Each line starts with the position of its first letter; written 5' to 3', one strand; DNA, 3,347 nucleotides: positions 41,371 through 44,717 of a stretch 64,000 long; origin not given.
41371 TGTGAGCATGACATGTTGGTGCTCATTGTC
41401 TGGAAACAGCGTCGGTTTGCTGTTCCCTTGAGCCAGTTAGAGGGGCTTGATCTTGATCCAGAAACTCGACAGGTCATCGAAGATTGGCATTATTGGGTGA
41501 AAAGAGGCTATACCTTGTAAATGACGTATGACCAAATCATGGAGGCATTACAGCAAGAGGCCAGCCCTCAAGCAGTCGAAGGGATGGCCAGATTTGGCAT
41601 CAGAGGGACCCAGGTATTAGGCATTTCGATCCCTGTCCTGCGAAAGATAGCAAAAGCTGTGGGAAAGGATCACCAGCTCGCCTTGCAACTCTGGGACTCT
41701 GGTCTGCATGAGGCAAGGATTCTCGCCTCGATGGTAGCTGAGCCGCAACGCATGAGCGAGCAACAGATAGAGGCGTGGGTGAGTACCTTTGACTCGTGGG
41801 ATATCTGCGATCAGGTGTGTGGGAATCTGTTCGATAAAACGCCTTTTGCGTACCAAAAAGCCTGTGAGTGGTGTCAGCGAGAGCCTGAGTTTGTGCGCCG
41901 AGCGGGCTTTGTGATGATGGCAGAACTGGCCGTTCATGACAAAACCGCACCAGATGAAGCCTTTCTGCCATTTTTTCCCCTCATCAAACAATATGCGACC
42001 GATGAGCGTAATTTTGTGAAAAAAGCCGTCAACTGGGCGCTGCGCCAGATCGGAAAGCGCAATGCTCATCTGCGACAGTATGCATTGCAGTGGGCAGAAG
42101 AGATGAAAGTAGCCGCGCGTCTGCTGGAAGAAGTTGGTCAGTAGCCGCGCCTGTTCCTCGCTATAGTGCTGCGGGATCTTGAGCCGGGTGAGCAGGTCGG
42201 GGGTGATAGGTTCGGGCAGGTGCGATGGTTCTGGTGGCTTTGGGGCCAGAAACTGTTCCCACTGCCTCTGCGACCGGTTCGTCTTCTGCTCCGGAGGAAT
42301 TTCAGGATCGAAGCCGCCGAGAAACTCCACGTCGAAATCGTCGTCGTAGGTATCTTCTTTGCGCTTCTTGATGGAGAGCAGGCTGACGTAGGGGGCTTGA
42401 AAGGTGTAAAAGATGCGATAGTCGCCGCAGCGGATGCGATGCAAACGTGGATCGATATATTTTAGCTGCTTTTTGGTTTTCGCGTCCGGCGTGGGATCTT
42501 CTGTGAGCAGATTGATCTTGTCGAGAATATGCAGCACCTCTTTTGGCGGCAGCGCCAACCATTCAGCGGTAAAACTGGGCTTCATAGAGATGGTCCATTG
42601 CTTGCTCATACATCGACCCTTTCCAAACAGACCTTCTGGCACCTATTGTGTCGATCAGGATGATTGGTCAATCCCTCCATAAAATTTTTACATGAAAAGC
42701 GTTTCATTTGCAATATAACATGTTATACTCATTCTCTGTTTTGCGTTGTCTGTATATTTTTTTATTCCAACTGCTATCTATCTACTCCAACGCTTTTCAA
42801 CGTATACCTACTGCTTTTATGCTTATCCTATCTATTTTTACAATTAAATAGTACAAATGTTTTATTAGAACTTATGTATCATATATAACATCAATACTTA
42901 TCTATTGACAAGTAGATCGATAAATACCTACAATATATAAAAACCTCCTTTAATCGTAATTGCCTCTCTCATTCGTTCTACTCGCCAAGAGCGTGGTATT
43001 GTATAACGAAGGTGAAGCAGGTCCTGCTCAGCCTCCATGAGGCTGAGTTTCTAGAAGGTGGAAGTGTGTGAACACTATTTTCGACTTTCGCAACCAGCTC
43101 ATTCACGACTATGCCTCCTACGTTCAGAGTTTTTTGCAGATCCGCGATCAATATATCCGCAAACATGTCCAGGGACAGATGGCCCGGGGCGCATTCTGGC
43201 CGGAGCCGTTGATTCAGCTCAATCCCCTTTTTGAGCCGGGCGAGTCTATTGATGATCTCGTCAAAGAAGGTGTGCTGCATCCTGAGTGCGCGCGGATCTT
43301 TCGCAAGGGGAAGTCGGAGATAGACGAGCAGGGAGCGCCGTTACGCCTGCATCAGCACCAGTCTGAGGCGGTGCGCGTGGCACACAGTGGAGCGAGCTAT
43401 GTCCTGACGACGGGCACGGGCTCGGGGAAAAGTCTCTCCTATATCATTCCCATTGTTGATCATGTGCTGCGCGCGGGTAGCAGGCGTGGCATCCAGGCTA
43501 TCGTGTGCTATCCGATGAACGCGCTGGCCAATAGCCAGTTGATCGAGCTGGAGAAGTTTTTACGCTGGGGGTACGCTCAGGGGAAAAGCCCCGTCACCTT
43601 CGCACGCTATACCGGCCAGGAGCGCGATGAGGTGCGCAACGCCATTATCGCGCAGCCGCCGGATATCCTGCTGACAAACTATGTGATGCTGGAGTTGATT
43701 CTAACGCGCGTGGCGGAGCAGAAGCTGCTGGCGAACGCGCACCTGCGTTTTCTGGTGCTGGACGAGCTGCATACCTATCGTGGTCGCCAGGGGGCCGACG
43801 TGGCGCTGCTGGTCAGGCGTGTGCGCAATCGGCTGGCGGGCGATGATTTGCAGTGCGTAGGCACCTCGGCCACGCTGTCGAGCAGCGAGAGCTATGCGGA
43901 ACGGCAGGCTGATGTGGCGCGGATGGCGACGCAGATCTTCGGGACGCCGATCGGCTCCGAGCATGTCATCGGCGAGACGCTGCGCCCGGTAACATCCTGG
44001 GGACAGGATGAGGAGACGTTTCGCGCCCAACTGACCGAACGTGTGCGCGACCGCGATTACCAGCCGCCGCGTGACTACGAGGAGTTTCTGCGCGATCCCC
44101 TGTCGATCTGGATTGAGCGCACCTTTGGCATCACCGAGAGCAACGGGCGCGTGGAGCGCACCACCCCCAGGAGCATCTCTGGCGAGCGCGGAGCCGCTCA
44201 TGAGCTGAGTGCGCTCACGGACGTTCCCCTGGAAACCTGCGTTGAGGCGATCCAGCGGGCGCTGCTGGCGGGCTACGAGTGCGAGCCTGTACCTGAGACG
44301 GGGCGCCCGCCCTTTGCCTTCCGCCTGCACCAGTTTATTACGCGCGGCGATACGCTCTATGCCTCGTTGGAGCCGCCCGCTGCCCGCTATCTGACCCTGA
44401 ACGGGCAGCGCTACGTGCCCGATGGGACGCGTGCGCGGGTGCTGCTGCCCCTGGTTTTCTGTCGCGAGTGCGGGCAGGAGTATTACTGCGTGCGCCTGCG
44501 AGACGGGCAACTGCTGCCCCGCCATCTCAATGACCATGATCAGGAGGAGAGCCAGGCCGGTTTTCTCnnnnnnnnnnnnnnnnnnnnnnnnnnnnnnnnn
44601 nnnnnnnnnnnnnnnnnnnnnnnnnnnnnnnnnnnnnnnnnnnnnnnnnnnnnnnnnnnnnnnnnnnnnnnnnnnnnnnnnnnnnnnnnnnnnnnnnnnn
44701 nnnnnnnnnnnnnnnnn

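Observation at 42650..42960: Sharp AT-rich spacer (island boundary) carrying a textbook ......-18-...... promoter aimed at the defence operon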

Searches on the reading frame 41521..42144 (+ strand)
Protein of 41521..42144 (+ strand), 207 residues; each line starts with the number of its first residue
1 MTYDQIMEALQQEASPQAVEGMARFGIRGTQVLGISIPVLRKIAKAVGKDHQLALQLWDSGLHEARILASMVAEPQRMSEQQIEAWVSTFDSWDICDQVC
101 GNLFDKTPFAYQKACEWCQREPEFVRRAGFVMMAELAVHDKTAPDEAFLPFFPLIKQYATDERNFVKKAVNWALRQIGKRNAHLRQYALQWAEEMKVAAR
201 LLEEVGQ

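Call 9: search_protein_families(library=pfam, proteins=[window:41521-42144:+])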
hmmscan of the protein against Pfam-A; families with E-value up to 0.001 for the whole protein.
window:41521-42144:+ (207 aa): 1 family
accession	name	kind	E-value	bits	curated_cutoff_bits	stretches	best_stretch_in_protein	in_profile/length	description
PF08713.17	DNA_alkylation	-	7.1e-41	140.7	21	1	6-190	1-195/213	DNA alkylation repair enzyme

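Call 10: search_protein_families(library=padloc, proteins=[window:41521-42144:+])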
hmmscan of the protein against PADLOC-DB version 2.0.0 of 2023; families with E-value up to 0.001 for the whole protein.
window:41521-42144:+ (207 aa): 0 families

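Call 14: find_encoding_contigs(protein=window:41521-42144:+, flank=10000, max_places=10)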
Protein window:41521-42144:+ (207 aa): 1 contig read that carries it; 1 place shown.
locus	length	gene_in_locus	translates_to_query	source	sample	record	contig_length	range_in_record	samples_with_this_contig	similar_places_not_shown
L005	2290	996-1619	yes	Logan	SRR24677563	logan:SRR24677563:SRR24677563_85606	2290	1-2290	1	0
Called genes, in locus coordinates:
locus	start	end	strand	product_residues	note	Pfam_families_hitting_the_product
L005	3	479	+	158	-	?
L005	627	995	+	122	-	PF11535:Calci_bind_CcbP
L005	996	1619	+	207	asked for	PF08713:DNA_alkylation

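Call 51: find_homologous_proteins(query=window:41521-42144:+, max_evalue=1e-20)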
Query window:41521-42144:+ (207 aa): 8000 proteins with E <= 1e-20 among 8000 candidates; the best 120 are listed.
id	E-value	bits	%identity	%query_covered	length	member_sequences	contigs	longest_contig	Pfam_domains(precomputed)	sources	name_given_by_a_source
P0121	2.7e-135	466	100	100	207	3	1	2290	PF08713.18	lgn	-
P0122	1.2e-112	393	86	95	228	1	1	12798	PF08713.18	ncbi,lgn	-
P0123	7.5e-100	351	75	95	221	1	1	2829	PF08713.18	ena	-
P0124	2.5e-98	346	76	94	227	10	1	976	PF08713.18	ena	-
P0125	4.1e-98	345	76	94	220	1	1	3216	PF08713.18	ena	-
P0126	7.3e-98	344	77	95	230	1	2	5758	PF08713.18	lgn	-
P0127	1.4e-97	343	77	95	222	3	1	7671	PF08713.18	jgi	jgi:3-methyladenine DNA glycosylase AlkD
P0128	1.6e-97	343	77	95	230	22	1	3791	PF08713.18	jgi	jgi:3-methyladenine DNA glycosylase AlkD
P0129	2.7e-97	342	77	95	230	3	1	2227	PF08713.18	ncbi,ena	-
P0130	8.8e-97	341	75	95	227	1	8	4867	PF08713.18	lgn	-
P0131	1.0e-96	341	75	96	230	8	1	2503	PF08713.18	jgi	jgi:3-methyladenine DNA glycosylase AlkD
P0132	1.0e-96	341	75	94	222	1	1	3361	PF08713.18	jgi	jgi:3-methyladenine DNA glycosylase AlkD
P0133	1.2e-96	340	76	95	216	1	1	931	PF08713.18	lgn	-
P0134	2.5e-96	339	76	94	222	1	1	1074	PF08713.18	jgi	jgi:3-methyladenine DNA glycosylase AlkD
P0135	4.5e-96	338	75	95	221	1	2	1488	PF08713.18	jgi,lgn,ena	-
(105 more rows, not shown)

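Call 52: find_encoding_contigs(protein=P0122, flank=10000, max_places=3)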
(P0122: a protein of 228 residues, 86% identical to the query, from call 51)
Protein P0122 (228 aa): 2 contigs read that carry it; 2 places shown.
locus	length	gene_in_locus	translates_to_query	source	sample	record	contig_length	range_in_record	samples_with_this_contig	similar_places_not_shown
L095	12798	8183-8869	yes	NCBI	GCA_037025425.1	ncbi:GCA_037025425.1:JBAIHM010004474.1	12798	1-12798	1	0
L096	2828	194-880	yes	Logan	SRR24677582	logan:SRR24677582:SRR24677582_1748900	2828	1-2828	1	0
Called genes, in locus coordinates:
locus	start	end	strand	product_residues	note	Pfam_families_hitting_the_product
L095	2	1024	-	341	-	?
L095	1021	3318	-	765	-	-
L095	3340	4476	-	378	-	-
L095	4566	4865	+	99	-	PF13391:HNH_2 (faint)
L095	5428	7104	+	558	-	PF14690:Zn_ribbon_ISL3, PF01610:DDE_Tnp_ISL3, PF02796:HTH_7 (faint), PF01610:DDE_Tnp_ISL3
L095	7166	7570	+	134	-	PF00069:Pkinase, PF07714:PK_Tyr_Ser-Thr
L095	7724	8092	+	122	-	-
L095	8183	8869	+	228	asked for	PF08713:DNA_alkylation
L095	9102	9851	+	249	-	-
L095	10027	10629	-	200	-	PF07929:PRiA4_ORF3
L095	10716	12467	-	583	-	-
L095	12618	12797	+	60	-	?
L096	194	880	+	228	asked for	PF08713:DNA_alkylation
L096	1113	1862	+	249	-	-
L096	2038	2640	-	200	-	PF07929:PRiA4_ORF3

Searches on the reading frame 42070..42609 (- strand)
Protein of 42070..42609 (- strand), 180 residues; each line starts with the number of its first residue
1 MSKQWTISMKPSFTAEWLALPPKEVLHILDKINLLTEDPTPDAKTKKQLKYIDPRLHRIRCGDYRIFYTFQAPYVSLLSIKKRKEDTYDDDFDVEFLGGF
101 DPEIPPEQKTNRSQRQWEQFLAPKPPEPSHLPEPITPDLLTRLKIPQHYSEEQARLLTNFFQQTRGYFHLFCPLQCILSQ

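Call 16: search_protein_families(library=ncbifam, proteins=[window:42070-42609:-], max_evalue=0.01)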
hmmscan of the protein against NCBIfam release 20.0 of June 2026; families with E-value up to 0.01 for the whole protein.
seq(180 aa): 0 families

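Call 17: find_homologous_proteins(query=window:42070-42609:-)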
Query seq(180 aa) (180 aa): 128 proteins with E <= 0.001 among 190 candidates; the best 120 are listed.
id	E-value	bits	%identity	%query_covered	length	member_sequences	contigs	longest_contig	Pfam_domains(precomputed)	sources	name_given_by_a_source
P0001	3.0e-79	283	84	83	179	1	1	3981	-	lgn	-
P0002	2.5e-75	270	77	88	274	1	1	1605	-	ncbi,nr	ncbi:MAG: hypothetical protein J2P36_38905, partial [Ktedonobacteraceae bacterium]|nr:hypothetical p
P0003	6.1e-70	253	79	78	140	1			-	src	-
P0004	6.2e-67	243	73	81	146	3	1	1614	-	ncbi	-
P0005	8.7e-66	239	79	78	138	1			-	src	-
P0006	9.5e-66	239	67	93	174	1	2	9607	-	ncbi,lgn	-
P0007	3.3e-62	228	80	71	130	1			-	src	-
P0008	6.1e-57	210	62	87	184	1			-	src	-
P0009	1.5e-55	206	61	82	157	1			-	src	-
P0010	6.9e-55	204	60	87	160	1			-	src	-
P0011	3.7e-54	201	59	82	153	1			-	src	-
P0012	4.1e-54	201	59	87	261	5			-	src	-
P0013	2.4e-53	199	57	87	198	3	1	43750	-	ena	-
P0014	2.6e-53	199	59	87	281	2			-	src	-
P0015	3.9e-53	198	60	88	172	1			-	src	-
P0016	2.4e-52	195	58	87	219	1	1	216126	-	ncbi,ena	-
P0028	7.4e-50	187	55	88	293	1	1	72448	-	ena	-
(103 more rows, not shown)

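Call 20: find_encoding_contigs(protein=P0016, flank=10000, max_places=3)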
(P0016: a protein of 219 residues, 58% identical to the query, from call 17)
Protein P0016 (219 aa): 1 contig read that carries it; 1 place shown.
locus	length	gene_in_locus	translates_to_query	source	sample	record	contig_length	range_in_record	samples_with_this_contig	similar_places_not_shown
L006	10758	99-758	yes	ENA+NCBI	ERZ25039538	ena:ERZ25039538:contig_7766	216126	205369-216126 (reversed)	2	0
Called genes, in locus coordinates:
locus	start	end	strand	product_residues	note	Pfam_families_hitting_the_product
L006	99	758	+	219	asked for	-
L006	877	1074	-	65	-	-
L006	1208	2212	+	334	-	PF00580:UvrD-helicase, PF13245:AAA_19 (weak), PF13538:UvrD_C_2 (faint), PF13361:UvrD_C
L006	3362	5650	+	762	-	-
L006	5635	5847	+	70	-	-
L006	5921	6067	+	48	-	-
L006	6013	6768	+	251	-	PF00271:Helicase_C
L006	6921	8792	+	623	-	PF09369:MZB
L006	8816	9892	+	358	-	-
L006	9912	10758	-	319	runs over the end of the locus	-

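Call 21: find_encoding_contigs(protein=P0028, flank=10000, max_places=3)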
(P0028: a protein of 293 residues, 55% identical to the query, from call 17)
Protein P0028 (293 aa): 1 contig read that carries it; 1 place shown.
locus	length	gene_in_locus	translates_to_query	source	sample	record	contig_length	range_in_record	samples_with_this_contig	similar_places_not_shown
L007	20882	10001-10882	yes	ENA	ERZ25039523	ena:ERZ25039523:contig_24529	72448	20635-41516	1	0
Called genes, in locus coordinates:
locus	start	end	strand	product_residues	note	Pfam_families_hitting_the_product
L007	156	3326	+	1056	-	PF00176:SNF2-rel_dom, PF00270:DEAD (weak), PF04851:ResIII (weak), PF00271:Helicase_C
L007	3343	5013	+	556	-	PF20464:MmeI_N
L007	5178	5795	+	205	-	PF07669:Eco57I (weak)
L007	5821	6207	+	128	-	PF07669:Eco57I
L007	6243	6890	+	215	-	-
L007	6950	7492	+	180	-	-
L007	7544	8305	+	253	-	-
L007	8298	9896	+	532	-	-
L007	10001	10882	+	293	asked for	-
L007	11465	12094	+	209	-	PF13361:UvrD_C, PF13538:UvrD_C_2 (faint)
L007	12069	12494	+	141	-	-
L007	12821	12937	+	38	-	-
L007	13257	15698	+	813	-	PF01443:Viral_helicase1 (weak), PF13086:AAA_11 (faint), PF13245:AAA_19, PF13604:AAA_30, PF18335:SH3_13 (weak), PF01443:Viral_helicase1 (weak), PF13538:UvrD_C_2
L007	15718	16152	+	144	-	-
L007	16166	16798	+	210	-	-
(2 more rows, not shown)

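Call 37: find_encoding_contigs(protein=P0001, flank=5000, max_places=3)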
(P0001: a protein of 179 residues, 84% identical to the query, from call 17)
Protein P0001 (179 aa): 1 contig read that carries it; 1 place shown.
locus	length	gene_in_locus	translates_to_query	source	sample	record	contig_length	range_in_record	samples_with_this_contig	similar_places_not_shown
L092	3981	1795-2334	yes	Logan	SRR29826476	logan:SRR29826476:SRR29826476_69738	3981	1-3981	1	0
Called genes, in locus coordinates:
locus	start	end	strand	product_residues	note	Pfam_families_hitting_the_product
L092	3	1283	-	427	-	?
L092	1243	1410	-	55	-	-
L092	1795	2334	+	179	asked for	-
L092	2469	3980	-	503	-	?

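Call 38: find_encoding_contigs(protein=P0006, flank=6000, max_places=3)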
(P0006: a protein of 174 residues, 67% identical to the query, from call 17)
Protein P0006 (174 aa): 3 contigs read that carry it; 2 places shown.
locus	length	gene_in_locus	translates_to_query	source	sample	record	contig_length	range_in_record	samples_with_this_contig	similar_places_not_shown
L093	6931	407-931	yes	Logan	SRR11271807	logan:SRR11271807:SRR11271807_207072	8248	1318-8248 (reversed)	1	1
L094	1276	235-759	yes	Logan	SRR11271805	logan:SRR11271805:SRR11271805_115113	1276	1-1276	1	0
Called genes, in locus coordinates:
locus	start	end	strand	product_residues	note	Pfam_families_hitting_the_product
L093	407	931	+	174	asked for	-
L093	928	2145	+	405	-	PF00580:UvrD-helicase, PF13245:AAA_19 (weak), PF13361:UvrD_C, PF13538:UvrD_C_2 (faint)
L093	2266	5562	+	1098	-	PF13191:AAA_16 (weak), PF25873:WHD_MalT, PF17874:TPR_MalT, PF00196:GerE, PF08281:Sigma70_r4_2 (faint)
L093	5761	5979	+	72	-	-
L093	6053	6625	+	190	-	PF01872:RibD_C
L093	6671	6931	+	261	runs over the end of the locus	PF12146:Hydrolase_4 (weak), PF12697:Abhydrolase_6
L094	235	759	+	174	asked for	-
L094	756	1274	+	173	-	?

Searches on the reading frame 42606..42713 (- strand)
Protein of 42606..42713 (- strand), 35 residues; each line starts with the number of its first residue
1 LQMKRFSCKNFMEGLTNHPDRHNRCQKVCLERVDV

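Call 77: search_protein_families(library=pfam, proteins=[window:42606-42713:-], max_evalue=1)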
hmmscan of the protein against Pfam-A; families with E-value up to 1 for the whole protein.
window:42606-42713:- (35 aa): 1 family
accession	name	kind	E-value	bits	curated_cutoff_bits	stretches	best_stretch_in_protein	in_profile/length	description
PF22412.1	TerS_C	-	0.24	12.1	27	1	9-21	35-47/79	Phage G20C small terminase C-terminal domain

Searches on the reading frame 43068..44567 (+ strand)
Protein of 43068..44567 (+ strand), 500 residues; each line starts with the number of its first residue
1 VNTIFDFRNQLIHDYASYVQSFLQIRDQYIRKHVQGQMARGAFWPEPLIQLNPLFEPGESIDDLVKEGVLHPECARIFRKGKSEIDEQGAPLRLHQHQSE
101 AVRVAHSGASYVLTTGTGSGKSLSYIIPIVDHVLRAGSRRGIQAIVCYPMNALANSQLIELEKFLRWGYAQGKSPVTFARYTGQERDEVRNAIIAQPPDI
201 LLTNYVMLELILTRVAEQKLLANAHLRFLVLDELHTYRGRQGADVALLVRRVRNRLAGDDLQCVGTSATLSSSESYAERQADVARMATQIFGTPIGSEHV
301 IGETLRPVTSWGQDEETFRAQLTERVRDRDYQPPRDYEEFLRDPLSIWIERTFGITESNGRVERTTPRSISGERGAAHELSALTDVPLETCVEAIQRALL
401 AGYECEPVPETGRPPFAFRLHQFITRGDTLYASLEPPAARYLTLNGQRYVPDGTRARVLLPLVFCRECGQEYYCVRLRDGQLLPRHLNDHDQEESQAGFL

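Call 33: find_related_loci(query=A3, collection=metagenome_contigs, flank=3000)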
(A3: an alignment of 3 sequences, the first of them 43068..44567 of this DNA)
Query A3 (500 aa) in metagenome_contigs; peptide patterns used: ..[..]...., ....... (x = any residue, [..] = any of these).
600 stretches matched a pattern (row limit reached: there are more); 301 encode a relative of the query (tblastn E <= 1e-3); the best 80 are kept; 80 distinct loci.
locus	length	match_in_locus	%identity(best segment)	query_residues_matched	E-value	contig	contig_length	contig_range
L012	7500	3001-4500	79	1-500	0e+0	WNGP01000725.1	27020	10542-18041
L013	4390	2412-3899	70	1-500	0e+0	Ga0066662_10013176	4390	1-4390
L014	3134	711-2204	68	1-500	0e+0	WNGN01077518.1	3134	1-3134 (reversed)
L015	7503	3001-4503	69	1-500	0e+0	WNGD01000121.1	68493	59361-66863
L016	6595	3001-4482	67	3-500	0e+0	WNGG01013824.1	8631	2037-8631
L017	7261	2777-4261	67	3-500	0e+0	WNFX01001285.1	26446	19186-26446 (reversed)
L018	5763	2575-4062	67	1-500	0e+0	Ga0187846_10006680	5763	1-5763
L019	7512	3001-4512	66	1-500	0e+0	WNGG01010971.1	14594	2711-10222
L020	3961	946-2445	67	1-500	0e+0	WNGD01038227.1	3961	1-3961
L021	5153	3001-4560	62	4-500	0e+0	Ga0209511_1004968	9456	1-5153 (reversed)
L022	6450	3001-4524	63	4-500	0e+0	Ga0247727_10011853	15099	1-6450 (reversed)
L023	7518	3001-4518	63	4-500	0e+0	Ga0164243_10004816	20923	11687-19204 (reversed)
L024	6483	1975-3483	62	4-500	0e+0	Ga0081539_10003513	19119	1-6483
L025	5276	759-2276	61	4-500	0e+0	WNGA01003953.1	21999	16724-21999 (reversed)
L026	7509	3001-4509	62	1-500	0e+0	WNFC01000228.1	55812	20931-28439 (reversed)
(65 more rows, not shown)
